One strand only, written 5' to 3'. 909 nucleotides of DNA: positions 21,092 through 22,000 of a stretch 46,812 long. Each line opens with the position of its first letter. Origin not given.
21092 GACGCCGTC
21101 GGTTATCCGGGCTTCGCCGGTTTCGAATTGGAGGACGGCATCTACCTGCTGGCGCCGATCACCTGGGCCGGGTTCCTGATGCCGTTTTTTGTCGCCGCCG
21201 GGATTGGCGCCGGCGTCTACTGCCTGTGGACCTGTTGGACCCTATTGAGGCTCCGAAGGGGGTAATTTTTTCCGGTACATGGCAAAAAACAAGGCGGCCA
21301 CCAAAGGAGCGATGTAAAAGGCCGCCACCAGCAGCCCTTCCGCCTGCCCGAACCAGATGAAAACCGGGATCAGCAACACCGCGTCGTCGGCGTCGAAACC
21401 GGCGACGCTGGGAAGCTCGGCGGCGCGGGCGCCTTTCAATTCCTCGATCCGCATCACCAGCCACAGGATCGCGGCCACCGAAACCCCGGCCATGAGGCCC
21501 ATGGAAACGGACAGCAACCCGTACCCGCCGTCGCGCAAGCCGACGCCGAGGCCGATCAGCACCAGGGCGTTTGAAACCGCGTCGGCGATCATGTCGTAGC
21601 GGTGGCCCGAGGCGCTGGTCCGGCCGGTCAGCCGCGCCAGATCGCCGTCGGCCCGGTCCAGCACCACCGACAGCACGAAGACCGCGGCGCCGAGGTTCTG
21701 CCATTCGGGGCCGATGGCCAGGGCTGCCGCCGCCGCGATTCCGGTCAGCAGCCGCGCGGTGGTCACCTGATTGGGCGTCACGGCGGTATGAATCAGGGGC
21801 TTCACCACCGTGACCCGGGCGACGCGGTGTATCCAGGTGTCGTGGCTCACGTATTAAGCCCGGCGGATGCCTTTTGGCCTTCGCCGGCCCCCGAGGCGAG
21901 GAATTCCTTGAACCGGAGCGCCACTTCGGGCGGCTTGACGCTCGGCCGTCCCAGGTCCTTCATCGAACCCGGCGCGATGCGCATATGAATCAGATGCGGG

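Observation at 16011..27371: Phosphonate / activated head-group module embedded inside the hopanoid locus: a candidate make-flip-export pathway for a head-group-modified lipid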

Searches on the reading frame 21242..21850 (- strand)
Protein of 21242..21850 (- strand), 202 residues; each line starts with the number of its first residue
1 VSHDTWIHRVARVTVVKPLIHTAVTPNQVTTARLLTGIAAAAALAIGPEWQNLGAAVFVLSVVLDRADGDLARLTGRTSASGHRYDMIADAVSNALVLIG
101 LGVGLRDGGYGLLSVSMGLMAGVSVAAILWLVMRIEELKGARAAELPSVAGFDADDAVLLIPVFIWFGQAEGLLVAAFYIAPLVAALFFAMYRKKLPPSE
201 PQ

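Call 4: search_protein_families(library=pfam, proteins=[window:21242-21850:-], max_evalue=0.01)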
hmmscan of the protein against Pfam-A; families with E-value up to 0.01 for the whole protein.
window:21242-21850:- (202 aa): 1 family
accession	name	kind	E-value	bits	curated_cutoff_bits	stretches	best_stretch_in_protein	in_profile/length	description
PF01066.26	CDP-OH_P_transf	-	5.8e-14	53.2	22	1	24-129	2-105/152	CDP-alcohol phosphatidyltransferase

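Call 6: search_protein_families(library=ncbifam, proteins=[window:21242-21850:-], max_evalue=0.001)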
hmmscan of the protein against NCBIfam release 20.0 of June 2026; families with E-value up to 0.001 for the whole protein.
window:21242-21850:- (202 aa): 6 families
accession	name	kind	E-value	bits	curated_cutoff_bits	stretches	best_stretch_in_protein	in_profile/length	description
NF040950.1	archin_ph_syn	equivalog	1.8e-13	50.8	180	1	14-138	14-133/191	archaetidylinositol phosphate synthase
NF052561.1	PIPSynBT1523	equivalog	9.8e-09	35.2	350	1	14-115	15-124/232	hypothetical protein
NF041135.1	IPPtranDIPPsyn_Thcocales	equivalog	2.5e-08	33.3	580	1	14-103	240-326/419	bifunctional L-myo-inositol-1-phosphate cytidylyltransferase/CDP-L-myo-inositol myo-inositolphosphotransferase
NF045883.1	PIPSynth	equivalog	4.5e-08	33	170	1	15-103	14-101/197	phosphatidylinositol phosphate synthase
TIGR00473.1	pssA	equivalog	3.9e-05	23.8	107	1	54-93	23-62/153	CDP-diacylglycerol--serine O-phosphatidyltransferase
NF053678.1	ClpnSynClsA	equivalog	0.00013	22.3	240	1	25-101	5-80/180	cardiolipin synthase ClsA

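Call 8: find_encoding_contigs(protein=window:21242-21850:-, flank=10000, max_places=8)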
Protein window:21242-21850:- (202 aa): 22 contigs read that carry it; 8 places shown.
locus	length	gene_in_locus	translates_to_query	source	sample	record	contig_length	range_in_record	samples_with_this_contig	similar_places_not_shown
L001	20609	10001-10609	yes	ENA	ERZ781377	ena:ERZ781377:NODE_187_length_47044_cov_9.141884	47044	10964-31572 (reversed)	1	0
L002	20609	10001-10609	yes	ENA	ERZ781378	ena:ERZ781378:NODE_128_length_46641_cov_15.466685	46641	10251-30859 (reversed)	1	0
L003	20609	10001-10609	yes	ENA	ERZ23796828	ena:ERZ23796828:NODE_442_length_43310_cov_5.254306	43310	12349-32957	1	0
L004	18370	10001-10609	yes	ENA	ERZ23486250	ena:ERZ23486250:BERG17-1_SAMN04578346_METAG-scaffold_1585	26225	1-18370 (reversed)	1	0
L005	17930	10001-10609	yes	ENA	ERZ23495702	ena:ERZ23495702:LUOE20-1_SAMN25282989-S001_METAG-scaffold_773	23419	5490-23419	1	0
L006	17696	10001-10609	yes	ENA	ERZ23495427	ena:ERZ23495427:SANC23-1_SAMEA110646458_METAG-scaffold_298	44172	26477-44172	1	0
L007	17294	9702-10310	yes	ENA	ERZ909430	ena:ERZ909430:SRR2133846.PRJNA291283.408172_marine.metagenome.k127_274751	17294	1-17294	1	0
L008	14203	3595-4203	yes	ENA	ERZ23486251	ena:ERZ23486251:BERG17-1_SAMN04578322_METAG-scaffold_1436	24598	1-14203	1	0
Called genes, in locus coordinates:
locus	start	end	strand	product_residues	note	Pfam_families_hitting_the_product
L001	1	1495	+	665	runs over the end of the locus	PF09492:Pec_lyase (faint), PF13249:SQHop_cyclase_N, PF00432:Prenyltrans (faint), PF13243:SQHop_cyclase_C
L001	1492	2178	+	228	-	PF01048:PNP_UDP_1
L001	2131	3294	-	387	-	PF04055:Radical_SAM, PF11946:DUF3463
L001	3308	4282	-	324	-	PF02401:LYTB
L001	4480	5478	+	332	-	PF01073:3Beta_HSD, PF01370:Epimerase, PF02719:Polysacc_synt_2 (faint), PF05368:NmrA, PF07993:NAD_binding_4, PF13460:NAD_binding_10, PF16363:GDP_Man_Dehyd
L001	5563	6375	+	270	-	PF12804:NTP_transf_3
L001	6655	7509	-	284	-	PF00892:EamA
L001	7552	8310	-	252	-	PF05721:PhyH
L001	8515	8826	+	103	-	PF13714:PEP_mutase (weak)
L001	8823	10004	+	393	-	PF02776:TPP_enzyme_N (weak), PF02775:TPP_enzyme_C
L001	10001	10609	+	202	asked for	PF01066:CDP-OH_P_transf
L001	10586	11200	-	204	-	PF01066:CDP-OH_P_transf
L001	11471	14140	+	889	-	PF03176:MMPL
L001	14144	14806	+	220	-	PF01066:CDP-OH_P_transf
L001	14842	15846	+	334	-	PF03706:LPG_synthase_TM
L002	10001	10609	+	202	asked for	PF01066:CDP-OH_P_transf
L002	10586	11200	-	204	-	PF01066:CDP-OH_P_transf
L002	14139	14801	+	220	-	PF01066:CDP-OH_P_transf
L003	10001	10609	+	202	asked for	PF01066:CDP-OH_P_transf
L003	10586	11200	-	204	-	PF01066:CDP-OH_P_transf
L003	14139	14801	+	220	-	PF01066:CDP-OH_P_transf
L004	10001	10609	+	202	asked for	PF01066:CDP-OH_P_transf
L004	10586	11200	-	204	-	PF01066:CDP-OH_P_transf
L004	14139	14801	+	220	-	PF01066:CDP-OH_P_transf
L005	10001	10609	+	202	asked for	PF01066:CDP-OH_P_transf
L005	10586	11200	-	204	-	PF01066:CDP-OH_P_transf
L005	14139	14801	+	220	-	PF01066:CDP-OH_P_transf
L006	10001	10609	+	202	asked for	PF01066:CDP-OH_P_transf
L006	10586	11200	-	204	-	PF01066:CDP-OH_P_transf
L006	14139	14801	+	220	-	PF01066:CDP-OH_P_transf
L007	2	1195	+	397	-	?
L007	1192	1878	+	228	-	PF01048:PNP_UDP_1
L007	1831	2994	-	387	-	PF04055:Radical_SAM, PF11946:DUF3463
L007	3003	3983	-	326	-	PF02401:LYTB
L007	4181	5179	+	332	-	PF01073:3Beta_HSD, PF01370:Epimerase, PF02719:Polysacc_synt_2 (faint), PF05368:NmrA, PF13460:NAD_binding_10, PF16363:GDP_Man_Dehyd, PF07993:NAD_binding_4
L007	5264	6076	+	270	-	PF12804:NTP_transf_3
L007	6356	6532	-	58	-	PF00892:EamA (weak)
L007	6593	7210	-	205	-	PF00892:EamA (faint)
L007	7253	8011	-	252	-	PF05721:PhyH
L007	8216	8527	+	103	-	PF13714:PEP_mutase (weak)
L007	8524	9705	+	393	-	PF02776:TPP_enzyme_N (weak), PF02775:TPP_enzyme_C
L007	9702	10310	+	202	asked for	PF01066:CDP-OH_P_transf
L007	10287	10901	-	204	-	PF01066:CDP-OH_P_transf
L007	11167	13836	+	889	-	PF03176:MMPL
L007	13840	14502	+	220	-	PF01066:CDP-OH_P_transf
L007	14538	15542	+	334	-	PF03706:LPG_synthase_TM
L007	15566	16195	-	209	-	PF05494:MlaC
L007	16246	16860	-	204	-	PF05494:MlaC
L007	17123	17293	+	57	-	?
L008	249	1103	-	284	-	PF00892:EamA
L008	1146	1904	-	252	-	PF05721:PhyH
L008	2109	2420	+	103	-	PF13714:PEP_mutase (weak)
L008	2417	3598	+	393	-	PF02776:TPP_enzyme_N (weak), PF02775:TPP_enzyme_C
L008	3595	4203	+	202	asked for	PF01066:CDP-OH_P_transf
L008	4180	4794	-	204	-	PF01066:CDP-OH_P_transf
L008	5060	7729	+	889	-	PF03176:MMPL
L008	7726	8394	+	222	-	PF01066:CDP-OH_P_transf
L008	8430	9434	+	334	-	PF03706:LPG_synthase_TM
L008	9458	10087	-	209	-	PF05494:MlaC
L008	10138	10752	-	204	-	PF05494:MlaC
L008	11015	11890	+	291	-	PF04333:MlaA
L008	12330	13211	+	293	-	PF04542:Sigma70_r2, PF04545:Sigma70_r4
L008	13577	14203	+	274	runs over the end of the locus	PF23023:Anti-Pycsar_Apyc1 (weak), PF00753:Lactamase_B, PF12706:Lactamase_B_2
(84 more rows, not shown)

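Call 23: find_homologous_proteins(query=window:21242-21850:-, max_evalue=0.00001)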
Query window:21242-21850:- (202 aa): 434 proteins with E <= 0.00001 among 8000 candidates; the best 120 are listed.
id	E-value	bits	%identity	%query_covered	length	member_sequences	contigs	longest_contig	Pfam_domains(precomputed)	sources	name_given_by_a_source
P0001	3.2e-122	423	99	100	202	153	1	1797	PF01066.27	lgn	-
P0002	4.0e-115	400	94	100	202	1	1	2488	PF01066.27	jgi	-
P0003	1.6e-110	385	90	100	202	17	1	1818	PF01066.27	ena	-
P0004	2.0e-110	385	90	100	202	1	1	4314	PF01066.27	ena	-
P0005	3.9e-109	381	89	100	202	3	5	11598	PF01066.27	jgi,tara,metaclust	jgi:phosphatidylglycerophosphate synthase|tara:strand:+ start:3013 stop:3621 length:609 start_codon:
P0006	1.8e-108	379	90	100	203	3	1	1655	PF01066.27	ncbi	-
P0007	2.4e-108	378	89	100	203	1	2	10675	PF01066.27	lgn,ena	-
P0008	5.0e-108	377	89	100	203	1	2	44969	PF01066.27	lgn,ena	-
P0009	6.2e-108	377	89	100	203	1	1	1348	PF01066.27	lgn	-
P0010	9.3e-108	376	88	100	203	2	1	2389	PF01066.27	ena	-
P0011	2.2e-106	372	89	100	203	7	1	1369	PF01066.27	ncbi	-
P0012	1.1e-105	370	88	100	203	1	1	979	PF01066.27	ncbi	-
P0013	5.6e-102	357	84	100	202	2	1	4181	PF01066.27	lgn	-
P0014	5.4e-101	354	86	97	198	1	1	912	PF01066.27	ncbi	-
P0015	2.8e-96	339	81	100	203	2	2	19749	PF01066.27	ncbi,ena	-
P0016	3.4e-93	329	77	100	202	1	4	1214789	PF01066.27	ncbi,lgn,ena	-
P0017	6.0e-92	325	77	100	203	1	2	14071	PF01066.27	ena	-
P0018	3.4e-90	319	73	100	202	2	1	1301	PF01066.27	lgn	-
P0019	1.5e-89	317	74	100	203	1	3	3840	PF01066.27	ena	-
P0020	2.6e-89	316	74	100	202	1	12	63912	PF01066.27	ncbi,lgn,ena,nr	ncbi:MAG: CDP-alcohol phosphatidyltransferase family protein [Rhodospirillales bacterium]|nr:CDP-alc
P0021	2.7e-89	316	73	100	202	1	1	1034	PF01066.27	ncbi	-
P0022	1.0e-88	314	75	97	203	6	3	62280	PF01066.27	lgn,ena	-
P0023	1.2e-88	314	73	100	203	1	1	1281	PF01066.27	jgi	jgi:phosphatidylglycerophosphate synthase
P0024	1.5e-88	314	73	100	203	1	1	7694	PF01066.27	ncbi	-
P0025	2.6e-88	313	73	100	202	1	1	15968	PF01066.27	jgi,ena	-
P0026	4.0e-88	312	74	100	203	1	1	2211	PF01066.27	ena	-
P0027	5.8e-88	312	75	97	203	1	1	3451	PF01066.27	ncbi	-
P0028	6.1e-88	312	72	100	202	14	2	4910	PF01066.27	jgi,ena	jgi:archaetidylinositol phosphate synthase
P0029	1.2e-87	311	72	100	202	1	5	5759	PF01066.27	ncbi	-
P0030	1.5e-87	310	72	100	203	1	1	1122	PF01066.27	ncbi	-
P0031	2.0e-87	310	73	100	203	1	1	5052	PF01066.27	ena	-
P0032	2.0e-87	310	73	100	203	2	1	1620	PF01066.27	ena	-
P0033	2.2e-87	310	73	100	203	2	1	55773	PF01066.27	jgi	-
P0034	6.4e-87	308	72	100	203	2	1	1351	PF01066.27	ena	-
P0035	9.4e-87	308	75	100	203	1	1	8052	PF01066.27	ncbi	-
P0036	1.1e-86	308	73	100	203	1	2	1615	PF01066.27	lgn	-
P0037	2.4e-85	303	70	100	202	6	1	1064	PF01066.27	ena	-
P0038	9.7e-85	301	70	100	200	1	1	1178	PF01066.27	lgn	-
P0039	2.6e-84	300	69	100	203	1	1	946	PF01066.27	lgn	-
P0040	4.5e-84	299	70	100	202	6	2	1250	PF01066.27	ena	-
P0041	8.5e-84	298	69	99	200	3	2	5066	PF01066.27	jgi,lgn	-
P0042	1.1e-83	298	71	100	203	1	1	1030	PF01066.27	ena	-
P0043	1.9e-83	297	73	97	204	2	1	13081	PF01066.27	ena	-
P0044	3.3e-83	296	70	100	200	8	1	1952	PF01066.27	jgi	jgi:phosphatidylglycerophosphate synthase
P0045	4.2e-83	296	69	100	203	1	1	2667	PF01066.27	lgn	-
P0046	5.1e-83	296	70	100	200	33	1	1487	PF01066.27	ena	-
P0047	5.1e-83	296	71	100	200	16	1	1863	PF01066.27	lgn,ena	-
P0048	7.4e-83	295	68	100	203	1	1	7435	PF01066.27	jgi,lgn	-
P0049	1.3e-82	294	71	97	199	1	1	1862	PF01066.27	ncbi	-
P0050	2.0e-82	294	70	100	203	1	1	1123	PF01066.27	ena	-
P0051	2.1e-82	294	68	100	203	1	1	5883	PF01066.27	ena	-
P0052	1.4e-81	291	70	97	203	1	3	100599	PF01066.27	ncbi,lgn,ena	-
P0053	1.8e-81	291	70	100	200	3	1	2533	PF01066.27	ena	-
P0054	2.6e-81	290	68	100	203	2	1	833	PF01066.27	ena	-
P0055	2.7e-81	290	68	100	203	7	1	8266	PF01066.27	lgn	-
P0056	3.7e-81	290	70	97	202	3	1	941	PF01066.27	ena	-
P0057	3.8e-81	289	70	97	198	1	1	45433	PF01066.27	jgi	-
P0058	4.8e-81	289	68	100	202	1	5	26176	PF01066.27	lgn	-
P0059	6.5e-81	289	70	100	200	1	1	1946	PF01066.27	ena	-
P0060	9.9e-81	288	68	100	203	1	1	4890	PF01066.27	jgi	-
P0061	1.7e-80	287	67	97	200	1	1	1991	PF01066.27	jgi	jgi:phosphatidylglycerophosphate synthase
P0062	5.4e-80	286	70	99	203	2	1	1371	PF01066.27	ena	-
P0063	5.9e-80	286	66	100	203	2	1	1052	PF01066.27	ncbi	-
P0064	8.7e-80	285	67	97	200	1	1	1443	PF01066.27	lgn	-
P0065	1.8e-79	284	68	100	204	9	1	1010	PF01066.27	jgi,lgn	-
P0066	2.5e-79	284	71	97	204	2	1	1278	PF01066.27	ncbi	-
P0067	5.9e-79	282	67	100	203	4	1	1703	PF01066.27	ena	-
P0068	9.1e-79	282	67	100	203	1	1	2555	PF01066.27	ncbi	-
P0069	2.6e-78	280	67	100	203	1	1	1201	PF01066.27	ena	-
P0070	2.8e-78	280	67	100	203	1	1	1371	PF01066.27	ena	-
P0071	6.4e-78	279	66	100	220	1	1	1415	PF01066.27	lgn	-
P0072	1.1e-77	278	65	99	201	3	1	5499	PF01066.27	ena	-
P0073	8.3e-77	275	65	100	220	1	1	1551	PF01066.27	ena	-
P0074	1.3e-76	275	66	96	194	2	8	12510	PF01066.27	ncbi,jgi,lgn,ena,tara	tara:strand:+ start:351 stop:935 length:585 start_codon:yes stop_codon:yes gene_type:complete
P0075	1.7e-76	274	66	97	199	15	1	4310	PF01066.27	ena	-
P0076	7.4e-76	272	65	97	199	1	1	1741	PF01066.27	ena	-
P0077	7.4e-76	272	62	99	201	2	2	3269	PF01066.27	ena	-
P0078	9.2e-76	272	63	97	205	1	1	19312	PF01066.27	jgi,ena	-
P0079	9.5e-76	272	63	97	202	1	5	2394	PF01066.27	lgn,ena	-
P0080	1.2e-75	272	64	100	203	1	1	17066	PF01066.27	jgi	-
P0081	1.5e-75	271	64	100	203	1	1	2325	PF01066.27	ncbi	-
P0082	1.8e-75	271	63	97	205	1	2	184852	PF01066.27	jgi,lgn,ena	-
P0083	3.4e-75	270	65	100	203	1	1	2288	PF01066.27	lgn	-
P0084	3.6e-75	270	65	97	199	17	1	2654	PF01066.27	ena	-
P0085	1.7e-74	268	62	97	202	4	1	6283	PF01066.27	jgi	jgi:phosphatidylglycerophosphate synthase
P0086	1.9e-74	268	64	97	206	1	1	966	PF01066.27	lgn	-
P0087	4.0e-74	267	63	97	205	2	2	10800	PF01066.27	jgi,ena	-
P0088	2.3e-73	264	62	100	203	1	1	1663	PF01066.27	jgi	jgi:archaetidylinositol phosphate synthase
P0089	2.3e-73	264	63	97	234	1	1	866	PF01066.27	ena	-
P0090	1.1e-72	262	63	97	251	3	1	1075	PF01066.27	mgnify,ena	mgnify:CR=1 FL=1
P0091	1.4e-72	262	61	100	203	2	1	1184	PF01066.27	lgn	-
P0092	1.4e-72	262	63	97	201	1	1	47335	PF01066.27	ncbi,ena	-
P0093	1.7e-72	261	64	100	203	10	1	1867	PF01066.27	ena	-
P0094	8.6e-72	259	61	97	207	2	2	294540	PF01066.27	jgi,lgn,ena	-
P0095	1.2e-71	259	62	99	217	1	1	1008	PF01066.27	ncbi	-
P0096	1.7e-71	258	63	97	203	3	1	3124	PF01066.27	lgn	-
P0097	3.8e-71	257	61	100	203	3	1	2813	PF01066.27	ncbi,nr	ncbi:MAG: CDP-alcohol phosphatidyltransferase family protein [Rhodospirillales bacterium]|nr:CDP-alc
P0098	6.9e-71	256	61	100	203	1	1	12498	PF01066.27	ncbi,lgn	-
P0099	7.4e-71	256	61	100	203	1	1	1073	PF01066.27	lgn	-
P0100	7.7e-71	256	61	97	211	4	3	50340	PF01066.27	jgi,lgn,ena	-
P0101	1.9e-70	255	60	100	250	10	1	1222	PF01066.27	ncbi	-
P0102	2.0e-70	255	60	100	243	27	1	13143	PF01066.27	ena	-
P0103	2.4e-70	254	61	100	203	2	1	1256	PF01066.27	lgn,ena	-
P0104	2.9e-70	254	60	100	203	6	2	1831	PF01066.27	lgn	-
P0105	3.8e-70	254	61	100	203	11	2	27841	PF01066.27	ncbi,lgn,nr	ncbi:MAG: CDP-alcohol phosphatidyltransferase family protein [Rhodospirillales bacterium]|nr:CDP-alc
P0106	4.4e-70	253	61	97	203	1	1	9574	PF01066.27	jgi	jgi:phosphatidylglycerophosphate synthase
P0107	2.7e-69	251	56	97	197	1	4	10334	PF01066.27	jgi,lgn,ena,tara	jgi:phosphatidylserine synthase|tara:strand:- start:268 stop:861 length:594 start_codon:yes stop_cod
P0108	4.2e-69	250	63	97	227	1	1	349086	PF01066.27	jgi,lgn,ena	-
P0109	4.3e-69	250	60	97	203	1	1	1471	PF01066.27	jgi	-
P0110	7.4e-69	249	61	100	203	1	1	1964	PF01066.27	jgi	jgi:phosphatidylglycerophosphate synthase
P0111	1.1e-68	249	62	97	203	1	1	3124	PF01066.27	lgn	-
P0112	1.5e-68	248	63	97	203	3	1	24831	PF01066.27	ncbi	-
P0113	1.9e-68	248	60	99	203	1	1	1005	PF01066.27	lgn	-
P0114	1.9e-68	248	60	99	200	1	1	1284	PF01066.27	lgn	-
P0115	2.3e-68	248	61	97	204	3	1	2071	PF01066.27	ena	-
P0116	3.8e-68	247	62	87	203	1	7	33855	PF01066.27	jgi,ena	-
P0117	6.3e-68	246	60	100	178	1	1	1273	PF01066.27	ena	-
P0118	1.0e-67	246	60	97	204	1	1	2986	PF01066.27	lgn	-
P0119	2.0e-67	245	61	87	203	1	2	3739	PF01066.27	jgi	-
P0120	2.4e-67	244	59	97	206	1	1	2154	PF01066.27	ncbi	-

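Call 25: search_solved_structures(query=window:21242-21850:-, max_evalue=0.01, show_alignments=2)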
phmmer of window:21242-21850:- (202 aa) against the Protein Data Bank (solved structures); distinct sequences matched with E-value up to 0.01: 3.
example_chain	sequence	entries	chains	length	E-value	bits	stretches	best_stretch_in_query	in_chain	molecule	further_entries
4o6m_A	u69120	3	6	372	6.9e-05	26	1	7-101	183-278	AF2299, a CDP-alcohol phosphotransferase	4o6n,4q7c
6h53_A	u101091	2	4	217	0.0008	22.5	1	12-101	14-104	CDP-diacylglycerol--inositol 3-phosphatidyltransferase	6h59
6h5a_A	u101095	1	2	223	0.00085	22.4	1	12-101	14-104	CDP-diacylglycerol--inositol 3-phosphatidyltransferase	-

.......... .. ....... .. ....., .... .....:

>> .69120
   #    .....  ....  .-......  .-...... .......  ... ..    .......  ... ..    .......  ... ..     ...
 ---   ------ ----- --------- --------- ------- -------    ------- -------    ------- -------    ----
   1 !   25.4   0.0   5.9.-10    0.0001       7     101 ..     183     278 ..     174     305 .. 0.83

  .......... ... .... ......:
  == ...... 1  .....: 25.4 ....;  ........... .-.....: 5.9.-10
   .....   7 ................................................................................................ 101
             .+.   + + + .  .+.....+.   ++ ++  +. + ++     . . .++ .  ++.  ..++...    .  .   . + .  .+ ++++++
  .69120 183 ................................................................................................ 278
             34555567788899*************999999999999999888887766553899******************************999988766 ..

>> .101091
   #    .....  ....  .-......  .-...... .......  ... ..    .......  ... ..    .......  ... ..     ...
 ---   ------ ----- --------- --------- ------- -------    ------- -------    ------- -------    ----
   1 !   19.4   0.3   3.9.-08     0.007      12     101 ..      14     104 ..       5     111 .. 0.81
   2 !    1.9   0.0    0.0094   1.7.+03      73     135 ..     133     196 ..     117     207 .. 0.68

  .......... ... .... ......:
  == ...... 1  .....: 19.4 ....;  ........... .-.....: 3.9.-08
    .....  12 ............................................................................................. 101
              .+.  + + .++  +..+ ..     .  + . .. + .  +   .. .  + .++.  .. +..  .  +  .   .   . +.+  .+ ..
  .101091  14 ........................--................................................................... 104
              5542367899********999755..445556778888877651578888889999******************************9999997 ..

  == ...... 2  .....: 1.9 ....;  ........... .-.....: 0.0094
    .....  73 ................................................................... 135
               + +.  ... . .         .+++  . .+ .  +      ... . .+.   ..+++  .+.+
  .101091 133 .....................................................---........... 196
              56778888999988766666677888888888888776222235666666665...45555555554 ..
